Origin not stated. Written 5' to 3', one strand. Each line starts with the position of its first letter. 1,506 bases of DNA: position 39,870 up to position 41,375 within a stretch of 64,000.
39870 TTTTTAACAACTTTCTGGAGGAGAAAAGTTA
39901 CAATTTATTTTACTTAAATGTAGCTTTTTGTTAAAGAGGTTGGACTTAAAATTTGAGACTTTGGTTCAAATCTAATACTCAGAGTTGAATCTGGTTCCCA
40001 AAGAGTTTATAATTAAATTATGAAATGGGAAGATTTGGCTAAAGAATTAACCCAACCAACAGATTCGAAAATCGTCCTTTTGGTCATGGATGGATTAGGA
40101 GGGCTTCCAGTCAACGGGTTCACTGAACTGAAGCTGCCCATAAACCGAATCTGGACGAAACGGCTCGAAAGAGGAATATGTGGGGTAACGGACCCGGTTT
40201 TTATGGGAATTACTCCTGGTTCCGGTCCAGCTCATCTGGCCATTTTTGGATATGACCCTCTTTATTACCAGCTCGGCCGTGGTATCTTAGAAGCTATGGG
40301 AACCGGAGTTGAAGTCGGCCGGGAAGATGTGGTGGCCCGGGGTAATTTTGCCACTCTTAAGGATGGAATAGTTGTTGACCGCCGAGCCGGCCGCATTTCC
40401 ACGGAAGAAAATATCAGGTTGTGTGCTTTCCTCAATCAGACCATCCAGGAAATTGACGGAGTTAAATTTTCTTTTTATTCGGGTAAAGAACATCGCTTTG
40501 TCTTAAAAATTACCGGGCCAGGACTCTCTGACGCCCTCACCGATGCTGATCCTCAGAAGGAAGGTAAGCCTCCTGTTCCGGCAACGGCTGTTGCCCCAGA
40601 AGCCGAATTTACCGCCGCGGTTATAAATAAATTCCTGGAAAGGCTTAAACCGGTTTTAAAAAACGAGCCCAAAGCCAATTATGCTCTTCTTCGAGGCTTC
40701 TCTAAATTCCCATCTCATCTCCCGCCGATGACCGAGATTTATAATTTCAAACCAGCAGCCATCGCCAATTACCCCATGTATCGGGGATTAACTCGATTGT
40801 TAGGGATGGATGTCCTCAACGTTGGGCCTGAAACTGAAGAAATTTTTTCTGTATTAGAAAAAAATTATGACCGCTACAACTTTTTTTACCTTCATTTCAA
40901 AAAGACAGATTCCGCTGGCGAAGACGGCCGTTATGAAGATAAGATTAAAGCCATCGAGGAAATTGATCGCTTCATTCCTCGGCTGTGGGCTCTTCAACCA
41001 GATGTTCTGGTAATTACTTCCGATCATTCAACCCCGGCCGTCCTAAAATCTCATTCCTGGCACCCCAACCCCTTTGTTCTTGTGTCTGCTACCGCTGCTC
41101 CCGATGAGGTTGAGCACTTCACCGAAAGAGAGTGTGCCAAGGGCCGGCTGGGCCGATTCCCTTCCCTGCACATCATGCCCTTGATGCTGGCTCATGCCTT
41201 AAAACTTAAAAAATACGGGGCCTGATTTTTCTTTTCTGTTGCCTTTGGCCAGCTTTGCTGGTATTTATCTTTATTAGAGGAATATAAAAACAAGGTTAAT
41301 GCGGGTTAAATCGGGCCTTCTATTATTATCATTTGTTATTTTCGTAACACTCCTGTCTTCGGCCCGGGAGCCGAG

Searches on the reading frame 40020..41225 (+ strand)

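Call 61: search_protein_families(library=pfam, proteins=[window:40020-41225:+], max_evalue=0.00001)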
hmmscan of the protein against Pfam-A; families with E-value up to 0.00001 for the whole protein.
window:40020-41225:+ (401 aa): 2 families
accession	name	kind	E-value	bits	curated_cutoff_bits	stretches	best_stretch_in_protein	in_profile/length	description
PF10143.14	PhosphMutase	-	5.1e-51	173.4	21.5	1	51-217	3-168/170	2,3-bisphosphoglycerate-independent phosphoglycerate mutase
PF01676.23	Metalloenzyme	-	3.4e-33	115.6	24.3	1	17-390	2-250/252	Metalloenzyme superfamily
